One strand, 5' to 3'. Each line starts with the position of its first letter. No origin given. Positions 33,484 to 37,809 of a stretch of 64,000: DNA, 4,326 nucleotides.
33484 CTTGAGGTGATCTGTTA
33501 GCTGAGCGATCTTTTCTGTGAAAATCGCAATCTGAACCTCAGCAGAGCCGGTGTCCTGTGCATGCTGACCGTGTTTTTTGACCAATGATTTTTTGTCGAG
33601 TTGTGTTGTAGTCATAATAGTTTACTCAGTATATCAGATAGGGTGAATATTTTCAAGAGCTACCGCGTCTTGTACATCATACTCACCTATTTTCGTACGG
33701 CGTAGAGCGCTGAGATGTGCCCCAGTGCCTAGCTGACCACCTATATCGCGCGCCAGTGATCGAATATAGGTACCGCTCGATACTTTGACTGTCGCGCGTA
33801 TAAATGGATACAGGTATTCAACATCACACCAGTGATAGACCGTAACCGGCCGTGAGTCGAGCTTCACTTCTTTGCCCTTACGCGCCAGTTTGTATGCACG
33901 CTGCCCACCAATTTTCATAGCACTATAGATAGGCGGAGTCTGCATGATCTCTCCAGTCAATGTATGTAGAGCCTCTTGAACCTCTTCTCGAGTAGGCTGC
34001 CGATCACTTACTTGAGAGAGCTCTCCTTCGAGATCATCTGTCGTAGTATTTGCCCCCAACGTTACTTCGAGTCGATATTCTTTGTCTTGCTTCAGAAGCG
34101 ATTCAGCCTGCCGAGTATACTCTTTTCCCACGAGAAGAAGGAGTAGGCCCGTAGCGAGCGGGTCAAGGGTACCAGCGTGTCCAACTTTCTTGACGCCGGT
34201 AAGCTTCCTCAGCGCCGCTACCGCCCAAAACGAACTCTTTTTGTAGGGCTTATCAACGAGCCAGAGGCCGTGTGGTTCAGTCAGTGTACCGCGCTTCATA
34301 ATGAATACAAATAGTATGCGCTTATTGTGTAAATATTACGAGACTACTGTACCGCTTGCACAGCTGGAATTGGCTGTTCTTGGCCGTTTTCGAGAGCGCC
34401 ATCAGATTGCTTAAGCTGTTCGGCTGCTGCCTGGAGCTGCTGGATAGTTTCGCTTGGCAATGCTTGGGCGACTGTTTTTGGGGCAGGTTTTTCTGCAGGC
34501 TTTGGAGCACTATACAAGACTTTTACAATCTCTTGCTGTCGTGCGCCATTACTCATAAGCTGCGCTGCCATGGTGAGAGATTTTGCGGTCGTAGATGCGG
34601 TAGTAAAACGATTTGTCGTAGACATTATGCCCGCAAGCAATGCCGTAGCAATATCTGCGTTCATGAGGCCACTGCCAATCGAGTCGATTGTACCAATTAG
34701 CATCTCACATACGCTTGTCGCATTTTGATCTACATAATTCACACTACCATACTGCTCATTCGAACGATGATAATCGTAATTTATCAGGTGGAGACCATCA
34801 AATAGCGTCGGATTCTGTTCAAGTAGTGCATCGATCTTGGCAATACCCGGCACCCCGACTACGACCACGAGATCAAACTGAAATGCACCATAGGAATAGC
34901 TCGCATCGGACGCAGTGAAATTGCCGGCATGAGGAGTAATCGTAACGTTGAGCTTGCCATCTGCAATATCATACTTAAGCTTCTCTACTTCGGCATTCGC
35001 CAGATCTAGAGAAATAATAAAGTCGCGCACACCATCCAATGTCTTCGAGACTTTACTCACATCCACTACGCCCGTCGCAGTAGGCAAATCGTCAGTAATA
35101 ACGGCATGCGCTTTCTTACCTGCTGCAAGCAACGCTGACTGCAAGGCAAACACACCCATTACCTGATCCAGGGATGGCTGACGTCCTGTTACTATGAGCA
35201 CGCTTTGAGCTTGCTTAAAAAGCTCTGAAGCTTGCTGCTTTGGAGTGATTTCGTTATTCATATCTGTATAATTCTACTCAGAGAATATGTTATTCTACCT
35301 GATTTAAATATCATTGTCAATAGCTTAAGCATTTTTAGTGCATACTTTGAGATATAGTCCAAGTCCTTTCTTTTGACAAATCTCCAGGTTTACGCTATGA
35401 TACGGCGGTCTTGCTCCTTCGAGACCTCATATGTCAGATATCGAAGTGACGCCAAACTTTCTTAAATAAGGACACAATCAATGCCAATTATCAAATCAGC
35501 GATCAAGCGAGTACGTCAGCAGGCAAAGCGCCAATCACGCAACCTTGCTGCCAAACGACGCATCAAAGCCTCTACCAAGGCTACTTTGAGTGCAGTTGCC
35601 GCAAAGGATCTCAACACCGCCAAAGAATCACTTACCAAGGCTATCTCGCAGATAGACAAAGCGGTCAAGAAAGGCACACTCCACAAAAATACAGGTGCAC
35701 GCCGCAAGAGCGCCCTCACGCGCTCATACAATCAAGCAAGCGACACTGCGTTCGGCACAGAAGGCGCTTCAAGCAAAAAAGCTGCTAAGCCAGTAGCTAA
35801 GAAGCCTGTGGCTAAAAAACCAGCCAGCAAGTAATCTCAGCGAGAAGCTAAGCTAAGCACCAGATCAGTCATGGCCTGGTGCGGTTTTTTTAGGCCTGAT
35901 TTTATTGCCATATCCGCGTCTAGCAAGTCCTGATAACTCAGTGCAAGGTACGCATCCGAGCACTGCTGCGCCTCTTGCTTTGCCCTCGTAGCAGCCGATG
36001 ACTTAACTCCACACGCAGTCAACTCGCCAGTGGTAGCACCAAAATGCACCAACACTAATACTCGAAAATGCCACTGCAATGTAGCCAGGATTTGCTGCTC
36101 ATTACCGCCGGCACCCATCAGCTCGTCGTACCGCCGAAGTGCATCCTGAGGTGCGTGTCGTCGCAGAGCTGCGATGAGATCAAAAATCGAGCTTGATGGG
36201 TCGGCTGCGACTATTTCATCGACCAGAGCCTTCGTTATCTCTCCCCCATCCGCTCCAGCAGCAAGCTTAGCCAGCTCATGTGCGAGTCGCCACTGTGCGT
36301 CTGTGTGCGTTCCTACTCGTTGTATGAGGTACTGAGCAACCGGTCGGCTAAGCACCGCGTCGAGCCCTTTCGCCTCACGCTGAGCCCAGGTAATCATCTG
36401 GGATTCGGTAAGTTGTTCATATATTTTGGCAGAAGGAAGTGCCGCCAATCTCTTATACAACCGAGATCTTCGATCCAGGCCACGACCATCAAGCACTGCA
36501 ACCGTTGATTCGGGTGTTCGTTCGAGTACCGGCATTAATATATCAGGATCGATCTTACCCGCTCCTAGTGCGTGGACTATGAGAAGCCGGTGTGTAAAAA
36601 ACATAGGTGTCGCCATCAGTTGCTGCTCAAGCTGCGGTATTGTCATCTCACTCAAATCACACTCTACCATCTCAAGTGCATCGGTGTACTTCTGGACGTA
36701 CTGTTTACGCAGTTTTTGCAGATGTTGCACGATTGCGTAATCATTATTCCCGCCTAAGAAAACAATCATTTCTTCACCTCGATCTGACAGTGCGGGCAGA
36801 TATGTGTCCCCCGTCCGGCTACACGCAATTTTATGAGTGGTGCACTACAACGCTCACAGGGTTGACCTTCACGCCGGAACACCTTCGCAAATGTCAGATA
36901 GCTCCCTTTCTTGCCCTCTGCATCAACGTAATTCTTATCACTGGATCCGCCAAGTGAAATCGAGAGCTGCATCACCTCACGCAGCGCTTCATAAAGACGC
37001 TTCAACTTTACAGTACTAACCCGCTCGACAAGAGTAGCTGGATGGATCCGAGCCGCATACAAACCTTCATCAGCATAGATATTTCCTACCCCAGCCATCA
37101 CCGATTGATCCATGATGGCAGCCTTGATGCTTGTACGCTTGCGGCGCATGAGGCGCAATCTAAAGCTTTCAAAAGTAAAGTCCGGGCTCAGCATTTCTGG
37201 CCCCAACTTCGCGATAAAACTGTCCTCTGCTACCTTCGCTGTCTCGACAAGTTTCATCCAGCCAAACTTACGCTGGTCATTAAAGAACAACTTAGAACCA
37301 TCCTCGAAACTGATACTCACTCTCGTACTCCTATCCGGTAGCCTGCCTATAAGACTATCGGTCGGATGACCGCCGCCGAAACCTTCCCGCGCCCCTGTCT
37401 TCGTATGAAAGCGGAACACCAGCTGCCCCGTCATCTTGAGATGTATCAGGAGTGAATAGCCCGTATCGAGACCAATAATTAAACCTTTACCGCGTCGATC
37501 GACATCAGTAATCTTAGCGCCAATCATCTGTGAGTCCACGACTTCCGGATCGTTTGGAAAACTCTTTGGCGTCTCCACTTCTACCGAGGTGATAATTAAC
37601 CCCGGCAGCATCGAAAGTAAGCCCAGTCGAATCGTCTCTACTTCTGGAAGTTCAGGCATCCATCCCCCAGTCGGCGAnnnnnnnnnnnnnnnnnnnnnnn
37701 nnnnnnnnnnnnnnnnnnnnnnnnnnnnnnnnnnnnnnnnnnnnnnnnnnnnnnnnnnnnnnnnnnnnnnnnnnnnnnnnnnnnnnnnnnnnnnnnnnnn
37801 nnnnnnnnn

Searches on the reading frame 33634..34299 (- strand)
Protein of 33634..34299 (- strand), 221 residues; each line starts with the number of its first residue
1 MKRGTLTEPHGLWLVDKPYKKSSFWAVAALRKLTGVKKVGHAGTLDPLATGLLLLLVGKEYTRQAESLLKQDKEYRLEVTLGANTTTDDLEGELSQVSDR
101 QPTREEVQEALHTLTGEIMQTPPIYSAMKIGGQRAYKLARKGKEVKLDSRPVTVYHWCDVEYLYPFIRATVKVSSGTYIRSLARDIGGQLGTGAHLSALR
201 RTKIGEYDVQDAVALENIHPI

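Call 10: search_protein_families(library=pfam, proteins=[window:33634-34299:-], max_evalue=0.001)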
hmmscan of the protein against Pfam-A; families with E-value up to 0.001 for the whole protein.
window:33634-34299:- (221 aa): 2 families
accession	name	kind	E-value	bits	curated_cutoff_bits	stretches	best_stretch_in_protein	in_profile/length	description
PF01509.24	TruB_N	-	4.2e-49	167.2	27.3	1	31-179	1-149/149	TruB family pseudouridylate synthase (N terminal domain)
PF16198.10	TruB_C_2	-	2.2e-11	44.1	29.3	1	180-218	1-39/66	tRNA pseudouridylate synthase B C-terminal domain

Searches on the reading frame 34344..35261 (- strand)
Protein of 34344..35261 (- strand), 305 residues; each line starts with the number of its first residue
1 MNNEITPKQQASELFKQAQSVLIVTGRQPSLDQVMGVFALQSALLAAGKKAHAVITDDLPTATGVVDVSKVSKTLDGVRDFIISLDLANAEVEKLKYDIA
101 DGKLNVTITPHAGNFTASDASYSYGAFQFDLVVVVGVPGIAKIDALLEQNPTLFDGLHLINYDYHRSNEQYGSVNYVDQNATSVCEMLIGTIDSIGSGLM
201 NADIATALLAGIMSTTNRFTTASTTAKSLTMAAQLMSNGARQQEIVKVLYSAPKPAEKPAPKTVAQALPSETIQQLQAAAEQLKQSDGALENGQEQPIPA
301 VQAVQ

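Call 10: search_protein_families(library=pfam, proteins=[window:34344-35261:-], max_evalue=0.001)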
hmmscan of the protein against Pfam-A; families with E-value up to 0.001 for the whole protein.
window:34344-35261:- (305 aa): 0 families

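Call 61: search_protein_families(library=pfam, proteins=[window:34344-35261:-], max_evalue=1)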
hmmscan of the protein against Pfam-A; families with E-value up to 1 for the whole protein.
window:34344-35261:- (305 aa): 2 families
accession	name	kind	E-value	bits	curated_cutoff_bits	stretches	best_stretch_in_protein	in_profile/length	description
PF14336.11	GLUCM-like_C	-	0.04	13.8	27.9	1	10-141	25-146/291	D-glutamate cyclase-like, C-terminal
PF17623.7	B277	-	0.21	11.1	27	1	187-233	224-270/277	Domain of unknown function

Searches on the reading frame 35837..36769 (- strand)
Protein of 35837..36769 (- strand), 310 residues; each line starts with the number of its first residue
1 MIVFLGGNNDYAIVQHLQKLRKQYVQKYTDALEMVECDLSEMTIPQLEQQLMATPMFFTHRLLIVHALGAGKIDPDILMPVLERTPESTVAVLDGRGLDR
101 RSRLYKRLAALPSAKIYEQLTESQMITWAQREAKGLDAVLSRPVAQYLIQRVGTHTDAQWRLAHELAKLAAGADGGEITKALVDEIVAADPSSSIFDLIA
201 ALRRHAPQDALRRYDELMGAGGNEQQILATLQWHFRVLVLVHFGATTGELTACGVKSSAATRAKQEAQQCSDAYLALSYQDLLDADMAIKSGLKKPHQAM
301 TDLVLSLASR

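Call 10: search_protein_families(library=pfam, proteins=[window:35837-36769:-], max_evalue=0.001)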
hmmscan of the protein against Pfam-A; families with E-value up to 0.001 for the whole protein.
window:35837-36769:- (310 aa): 3 families
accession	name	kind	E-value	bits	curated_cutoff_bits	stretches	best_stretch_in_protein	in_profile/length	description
PF21694.2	DNA_pol3_delta_C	-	3.7e-11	43.5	27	1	193-305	2-119/121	DNA polymerase III delta subunit, C-terminal domain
PF06144.19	DNA_pol3_delta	-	1.8e-05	25.2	21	1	5-109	3-115/124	DNA polymerase III, delta subunit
PF12169.13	DNA_pol3_gamma3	-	2.4e-05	24.6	24.4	1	192-301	15-121/143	DNA polymerase III subunits gamma and tau domain III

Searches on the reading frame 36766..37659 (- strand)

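Call 10: search_protein_families(library=pfam, proteins=[window:36766-37659:-], max_evalue=0.001)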
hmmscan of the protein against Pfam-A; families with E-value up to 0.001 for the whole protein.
window:36766-37659:- (297 aa): 3 families
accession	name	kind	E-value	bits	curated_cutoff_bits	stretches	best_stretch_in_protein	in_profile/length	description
PF01149.29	Fapy_DNA_glyco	-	1.1e-28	100.6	25.5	1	1-135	1-117/117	Formamidopyrimidine-DNA glycosylase N-terminal domain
PF06831.19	H2TH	-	3.5e-24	85.1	34.7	1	152-240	1-88/93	Formamidopyrimidine-DNA glycosylase H2TH domain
PF06827.20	zf-FPG_IleRS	-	3.3e-10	40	21.3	1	265-292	1-28/30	Zinc finger found in FPG and IleRS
